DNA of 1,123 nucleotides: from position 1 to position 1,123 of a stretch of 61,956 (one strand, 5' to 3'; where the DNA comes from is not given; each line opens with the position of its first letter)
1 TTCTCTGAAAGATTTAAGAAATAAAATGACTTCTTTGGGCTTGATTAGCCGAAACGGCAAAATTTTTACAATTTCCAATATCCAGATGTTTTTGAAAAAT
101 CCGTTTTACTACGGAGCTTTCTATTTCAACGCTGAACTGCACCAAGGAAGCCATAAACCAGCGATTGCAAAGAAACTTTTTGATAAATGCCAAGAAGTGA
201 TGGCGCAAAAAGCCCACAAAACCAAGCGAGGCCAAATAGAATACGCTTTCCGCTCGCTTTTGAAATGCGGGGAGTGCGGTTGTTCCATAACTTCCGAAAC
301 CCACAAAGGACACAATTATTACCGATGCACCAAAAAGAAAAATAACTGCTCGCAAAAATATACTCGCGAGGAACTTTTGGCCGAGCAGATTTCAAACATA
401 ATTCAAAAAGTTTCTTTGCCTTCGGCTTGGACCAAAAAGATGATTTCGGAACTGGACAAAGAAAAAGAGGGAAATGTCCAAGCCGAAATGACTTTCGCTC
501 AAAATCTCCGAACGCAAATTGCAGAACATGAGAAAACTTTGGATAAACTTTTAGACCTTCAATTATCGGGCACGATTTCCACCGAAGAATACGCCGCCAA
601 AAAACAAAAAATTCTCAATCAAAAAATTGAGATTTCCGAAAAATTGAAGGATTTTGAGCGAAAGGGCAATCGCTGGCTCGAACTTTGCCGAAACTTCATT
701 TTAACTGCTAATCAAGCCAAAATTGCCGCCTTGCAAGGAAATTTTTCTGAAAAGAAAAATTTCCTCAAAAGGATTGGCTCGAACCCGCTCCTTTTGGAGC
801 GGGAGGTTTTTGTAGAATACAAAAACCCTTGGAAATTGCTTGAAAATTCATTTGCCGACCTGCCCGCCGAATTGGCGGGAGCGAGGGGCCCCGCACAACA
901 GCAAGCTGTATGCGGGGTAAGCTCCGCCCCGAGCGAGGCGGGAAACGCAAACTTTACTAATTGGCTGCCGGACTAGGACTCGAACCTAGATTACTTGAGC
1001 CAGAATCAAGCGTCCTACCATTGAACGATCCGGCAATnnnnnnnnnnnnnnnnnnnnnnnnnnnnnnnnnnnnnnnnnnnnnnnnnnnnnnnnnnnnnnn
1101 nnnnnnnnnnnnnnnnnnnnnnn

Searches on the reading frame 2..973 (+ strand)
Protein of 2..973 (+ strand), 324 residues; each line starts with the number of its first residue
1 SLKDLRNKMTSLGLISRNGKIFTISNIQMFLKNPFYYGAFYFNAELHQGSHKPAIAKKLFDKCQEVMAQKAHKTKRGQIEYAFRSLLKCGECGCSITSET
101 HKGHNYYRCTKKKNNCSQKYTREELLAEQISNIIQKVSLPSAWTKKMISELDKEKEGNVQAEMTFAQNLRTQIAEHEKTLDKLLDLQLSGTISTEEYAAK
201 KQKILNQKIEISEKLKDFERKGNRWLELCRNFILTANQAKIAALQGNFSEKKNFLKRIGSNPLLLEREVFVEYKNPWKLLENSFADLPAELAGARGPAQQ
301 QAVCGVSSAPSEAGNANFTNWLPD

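Call 82: search_protein_families(library=pfam, proteins=[window:2-973:+], max_evalue=0.001)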
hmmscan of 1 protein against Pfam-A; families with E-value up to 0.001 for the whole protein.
window:2-973:+ (324 aa): 2 families
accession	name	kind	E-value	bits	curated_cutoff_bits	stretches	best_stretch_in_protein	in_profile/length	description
PF07508.19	Recombinase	-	6.9e-10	39.5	21.1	1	1-69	19-101/102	Recombinase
PF13408.12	Zn_ribbon_recom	-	5e-09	36.8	25.3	1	83-131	2-54/58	Recombinase zinc beta ribbon domain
